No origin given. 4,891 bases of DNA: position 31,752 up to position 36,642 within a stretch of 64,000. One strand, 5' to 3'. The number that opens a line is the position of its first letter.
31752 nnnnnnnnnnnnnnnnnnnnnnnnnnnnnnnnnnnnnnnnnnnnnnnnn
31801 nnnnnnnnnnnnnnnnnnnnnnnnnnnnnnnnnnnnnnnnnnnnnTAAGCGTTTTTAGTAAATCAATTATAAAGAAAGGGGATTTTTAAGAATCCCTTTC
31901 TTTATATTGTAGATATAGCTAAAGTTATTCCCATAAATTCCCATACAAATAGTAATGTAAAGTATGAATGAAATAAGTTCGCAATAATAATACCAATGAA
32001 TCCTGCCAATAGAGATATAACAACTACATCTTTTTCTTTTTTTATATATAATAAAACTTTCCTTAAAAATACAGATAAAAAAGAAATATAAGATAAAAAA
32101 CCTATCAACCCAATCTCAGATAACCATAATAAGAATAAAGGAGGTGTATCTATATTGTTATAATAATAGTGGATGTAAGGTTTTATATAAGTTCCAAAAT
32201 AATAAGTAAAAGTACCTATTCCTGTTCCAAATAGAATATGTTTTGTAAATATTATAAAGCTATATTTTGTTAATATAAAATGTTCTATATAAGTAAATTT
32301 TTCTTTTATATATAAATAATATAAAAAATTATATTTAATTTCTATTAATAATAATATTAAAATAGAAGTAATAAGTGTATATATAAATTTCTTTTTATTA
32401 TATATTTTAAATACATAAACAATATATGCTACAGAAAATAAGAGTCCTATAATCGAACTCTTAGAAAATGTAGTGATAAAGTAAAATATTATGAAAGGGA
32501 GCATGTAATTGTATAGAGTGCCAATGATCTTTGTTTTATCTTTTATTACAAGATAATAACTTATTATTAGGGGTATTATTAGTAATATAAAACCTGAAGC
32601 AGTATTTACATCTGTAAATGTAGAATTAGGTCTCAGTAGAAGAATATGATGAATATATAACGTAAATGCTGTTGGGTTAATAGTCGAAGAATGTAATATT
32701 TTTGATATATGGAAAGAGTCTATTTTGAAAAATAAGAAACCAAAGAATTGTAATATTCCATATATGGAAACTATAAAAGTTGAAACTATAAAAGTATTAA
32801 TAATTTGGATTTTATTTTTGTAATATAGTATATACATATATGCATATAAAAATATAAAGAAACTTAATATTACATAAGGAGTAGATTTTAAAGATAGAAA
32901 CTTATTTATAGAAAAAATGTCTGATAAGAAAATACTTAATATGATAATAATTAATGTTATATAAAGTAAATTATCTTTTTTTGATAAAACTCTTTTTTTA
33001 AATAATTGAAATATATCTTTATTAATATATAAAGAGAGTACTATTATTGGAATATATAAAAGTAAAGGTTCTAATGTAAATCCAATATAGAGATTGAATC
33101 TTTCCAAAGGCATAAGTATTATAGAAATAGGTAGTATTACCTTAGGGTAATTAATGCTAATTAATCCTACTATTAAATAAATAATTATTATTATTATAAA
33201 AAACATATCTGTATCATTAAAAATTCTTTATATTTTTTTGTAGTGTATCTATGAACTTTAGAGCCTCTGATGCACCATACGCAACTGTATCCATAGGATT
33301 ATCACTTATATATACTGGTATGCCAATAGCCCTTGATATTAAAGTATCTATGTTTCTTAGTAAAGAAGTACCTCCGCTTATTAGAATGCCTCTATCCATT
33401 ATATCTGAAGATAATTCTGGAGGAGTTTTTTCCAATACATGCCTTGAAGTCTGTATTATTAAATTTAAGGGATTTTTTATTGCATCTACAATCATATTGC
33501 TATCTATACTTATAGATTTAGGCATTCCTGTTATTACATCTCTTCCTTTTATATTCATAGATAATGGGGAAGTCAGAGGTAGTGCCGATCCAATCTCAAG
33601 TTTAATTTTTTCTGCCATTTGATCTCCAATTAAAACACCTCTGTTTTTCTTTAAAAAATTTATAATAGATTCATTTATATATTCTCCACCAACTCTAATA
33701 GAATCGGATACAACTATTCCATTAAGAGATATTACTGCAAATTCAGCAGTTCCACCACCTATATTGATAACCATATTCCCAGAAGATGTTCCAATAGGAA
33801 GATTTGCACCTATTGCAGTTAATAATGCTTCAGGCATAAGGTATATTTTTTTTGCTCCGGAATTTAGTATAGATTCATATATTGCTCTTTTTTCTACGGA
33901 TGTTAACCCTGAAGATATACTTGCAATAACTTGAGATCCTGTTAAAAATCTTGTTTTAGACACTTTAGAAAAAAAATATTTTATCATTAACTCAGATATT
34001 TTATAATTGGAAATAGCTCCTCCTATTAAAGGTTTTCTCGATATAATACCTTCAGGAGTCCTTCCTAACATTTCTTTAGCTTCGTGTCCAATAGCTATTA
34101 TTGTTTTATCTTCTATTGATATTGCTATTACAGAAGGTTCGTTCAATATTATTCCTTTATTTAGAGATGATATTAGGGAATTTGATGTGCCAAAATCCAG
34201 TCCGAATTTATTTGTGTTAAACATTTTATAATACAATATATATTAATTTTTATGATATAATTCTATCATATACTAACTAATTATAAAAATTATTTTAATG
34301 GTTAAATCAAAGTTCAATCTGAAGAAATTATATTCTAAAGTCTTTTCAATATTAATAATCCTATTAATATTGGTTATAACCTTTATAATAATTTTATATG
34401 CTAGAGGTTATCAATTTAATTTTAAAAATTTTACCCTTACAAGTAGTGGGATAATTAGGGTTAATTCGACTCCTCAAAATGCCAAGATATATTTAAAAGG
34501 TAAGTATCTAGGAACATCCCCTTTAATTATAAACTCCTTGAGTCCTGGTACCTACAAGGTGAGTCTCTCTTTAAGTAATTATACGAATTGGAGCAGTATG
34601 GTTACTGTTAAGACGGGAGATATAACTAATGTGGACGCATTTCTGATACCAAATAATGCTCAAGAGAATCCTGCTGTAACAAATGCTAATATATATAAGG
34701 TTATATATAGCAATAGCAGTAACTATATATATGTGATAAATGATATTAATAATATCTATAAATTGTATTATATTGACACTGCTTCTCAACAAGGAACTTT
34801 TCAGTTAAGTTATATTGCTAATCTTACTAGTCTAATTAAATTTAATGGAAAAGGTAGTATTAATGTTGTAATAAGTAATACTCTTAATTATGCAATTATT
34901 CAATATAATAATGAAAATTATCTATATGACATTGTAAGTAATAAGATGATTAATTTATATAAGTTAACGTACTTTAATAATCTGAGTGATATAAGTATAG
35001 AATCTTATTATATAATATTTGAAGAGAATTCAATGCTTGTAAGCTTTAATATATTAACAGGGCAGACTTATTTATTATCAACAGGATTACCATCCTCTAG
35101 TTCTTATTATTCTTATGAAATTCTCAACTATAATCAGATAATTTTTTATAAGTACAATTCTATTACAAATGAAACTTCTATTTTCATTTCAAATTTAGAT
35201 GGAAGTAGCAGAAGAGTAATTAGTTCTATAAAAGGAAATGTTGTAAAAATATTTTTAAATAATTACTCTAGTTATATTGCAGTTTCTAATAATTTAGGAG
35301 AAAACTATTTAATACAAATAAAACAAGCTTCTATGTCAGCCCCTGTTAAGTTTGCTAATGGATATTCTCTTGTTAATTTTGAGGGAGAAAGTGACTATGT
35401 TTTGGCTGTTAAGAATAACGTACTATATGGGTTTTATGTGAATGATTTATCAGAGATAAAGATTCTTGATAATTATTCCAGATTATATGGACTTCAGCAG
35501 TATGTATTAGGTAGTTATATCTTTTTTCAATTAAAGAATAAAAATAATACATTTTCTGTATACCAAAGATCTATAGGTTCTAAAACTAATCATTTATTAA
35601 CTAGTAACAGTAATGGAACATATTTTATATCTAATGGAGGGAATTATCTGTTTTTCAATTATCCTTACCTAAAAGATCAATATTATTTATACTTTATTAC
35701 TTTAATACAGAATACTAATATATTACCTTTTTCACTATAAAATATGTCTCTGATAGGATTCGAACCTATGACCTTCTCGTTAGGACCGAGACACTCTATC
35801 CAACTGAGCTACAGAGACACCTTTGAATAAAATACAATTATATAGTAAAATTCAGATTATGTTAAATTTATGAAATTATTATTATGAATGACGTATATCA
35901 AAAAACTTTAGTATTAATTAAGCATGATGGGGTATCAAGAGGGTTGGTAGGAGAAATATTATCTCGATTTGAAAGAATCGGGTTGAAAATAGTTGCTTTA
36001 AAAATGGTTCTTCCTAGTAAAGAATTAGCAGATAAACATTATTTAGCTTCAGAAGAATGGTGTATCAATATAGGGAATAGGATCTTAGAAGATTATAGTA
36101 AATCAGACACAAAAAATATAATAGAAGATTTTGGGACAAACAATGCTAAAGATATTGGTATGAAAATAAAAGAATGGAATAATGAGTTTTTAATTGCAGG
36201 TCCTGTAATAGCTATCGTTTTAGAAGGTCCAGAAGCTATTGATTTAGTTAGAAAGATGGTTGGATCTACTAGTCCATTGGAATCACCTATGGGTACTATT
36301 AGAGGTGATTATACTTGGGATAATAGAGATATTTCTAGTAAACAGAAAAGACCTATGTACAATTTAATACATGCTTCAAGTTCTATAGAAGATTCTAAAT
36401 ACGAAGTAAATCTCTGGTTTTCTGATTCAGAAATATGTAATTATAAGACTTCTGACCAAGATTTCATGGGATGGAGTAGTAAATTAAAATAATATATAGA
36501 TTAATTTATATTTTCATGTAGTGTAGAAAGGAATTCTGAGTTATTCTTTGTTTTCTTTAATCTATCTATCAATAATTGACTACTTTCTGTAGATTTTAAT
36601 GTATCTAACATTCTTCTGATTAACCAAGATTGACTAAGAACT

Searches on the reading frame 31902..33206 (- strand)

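Call 55: search_protein_families(library=pfam, proteins=[window:31902-33206:-], max_evalue=0.001)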
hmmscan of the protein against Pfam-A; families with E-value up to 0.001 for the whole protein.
window:31902-33206:- (434 aa): 1 family
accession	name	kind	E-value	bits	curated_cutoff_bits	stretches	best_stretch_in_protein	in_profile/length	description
PF04932.20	Wzy_C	-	4.4e-06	27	31.7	1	238-374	5-149/149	O-Antigen ligase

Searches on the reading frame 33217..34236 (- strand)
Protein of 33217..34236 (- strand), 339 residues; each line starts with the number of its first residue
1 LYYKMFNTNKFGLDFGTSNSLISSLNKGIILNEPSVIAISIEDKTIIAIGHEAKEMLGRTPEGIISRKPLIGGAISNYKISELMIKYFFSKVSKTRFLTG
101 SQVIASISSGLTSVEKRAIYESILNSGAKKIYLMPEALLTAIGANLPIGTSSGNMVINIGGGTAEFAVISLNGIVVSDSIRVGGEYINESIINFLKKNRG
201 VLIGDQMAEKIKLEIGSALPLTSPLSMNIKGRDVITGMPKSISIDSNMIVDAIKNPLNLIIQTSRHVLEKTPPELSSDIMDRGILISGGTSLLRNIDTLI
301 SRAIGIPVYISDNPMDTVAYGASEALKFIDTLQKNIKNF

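Call 55: search_protein_families(library=pfam, proteins=[window:33217-34236:-], max_evalue=0.001)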
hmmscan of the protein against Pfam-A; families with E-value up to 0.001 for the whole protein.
window:33217-34236:- (339 aa): 2 families
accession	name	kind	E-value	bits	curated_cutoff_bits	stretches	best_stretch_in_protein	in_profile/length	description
PF06723.19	MreB_Mbl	-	1.5e-115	386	27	1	9-333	2-326/327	MreB/Mbl protein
PF14450.12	FtsA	-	1.6e-10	41.9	31.8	1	155-313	1-112/127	Cell division protein FtsA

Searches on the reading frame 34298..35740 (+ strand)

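Call 55: search_protein_families(library=pfam, proteins=[window:34298-35740:+], max_evalue=0.001)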
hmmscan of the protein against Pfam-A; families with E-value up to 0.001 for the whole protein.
window:34298-35740:+ (480 aa): 1 family
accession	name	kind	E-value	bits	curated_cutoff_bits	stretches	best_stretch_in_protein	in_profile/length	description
PF08308.17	PEGA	-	8.5e-15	54.9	20.8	1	51-116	2-67/71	PEGA domain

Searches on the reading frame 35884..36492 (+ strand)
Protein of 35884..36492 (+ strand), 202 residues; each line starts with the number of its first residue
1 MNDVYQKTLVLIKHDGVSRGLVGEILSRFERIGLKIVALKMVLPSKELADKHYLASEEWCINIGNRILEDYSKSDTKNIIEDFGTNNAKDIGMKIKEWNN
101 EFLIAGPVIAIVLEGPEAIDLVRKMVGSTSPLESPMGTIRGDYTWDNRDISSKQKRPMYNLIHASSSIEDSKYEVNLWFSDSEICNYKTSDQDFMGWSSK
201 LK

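Call 55: search_protein_families(library=pfam, proteins=[window:35884-36492:+], max_evalue=0.001)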
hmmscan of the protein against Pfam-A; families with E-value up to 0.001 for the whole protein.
window:35884-36492:+ (202 aa): 1 family
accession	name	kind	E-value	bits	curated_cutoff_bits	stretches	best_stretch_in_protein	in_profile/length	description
PF00334.24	NDK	-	6.7e-34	117.1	27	2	101-184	62-135/135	Nucleoside diphosphate kinase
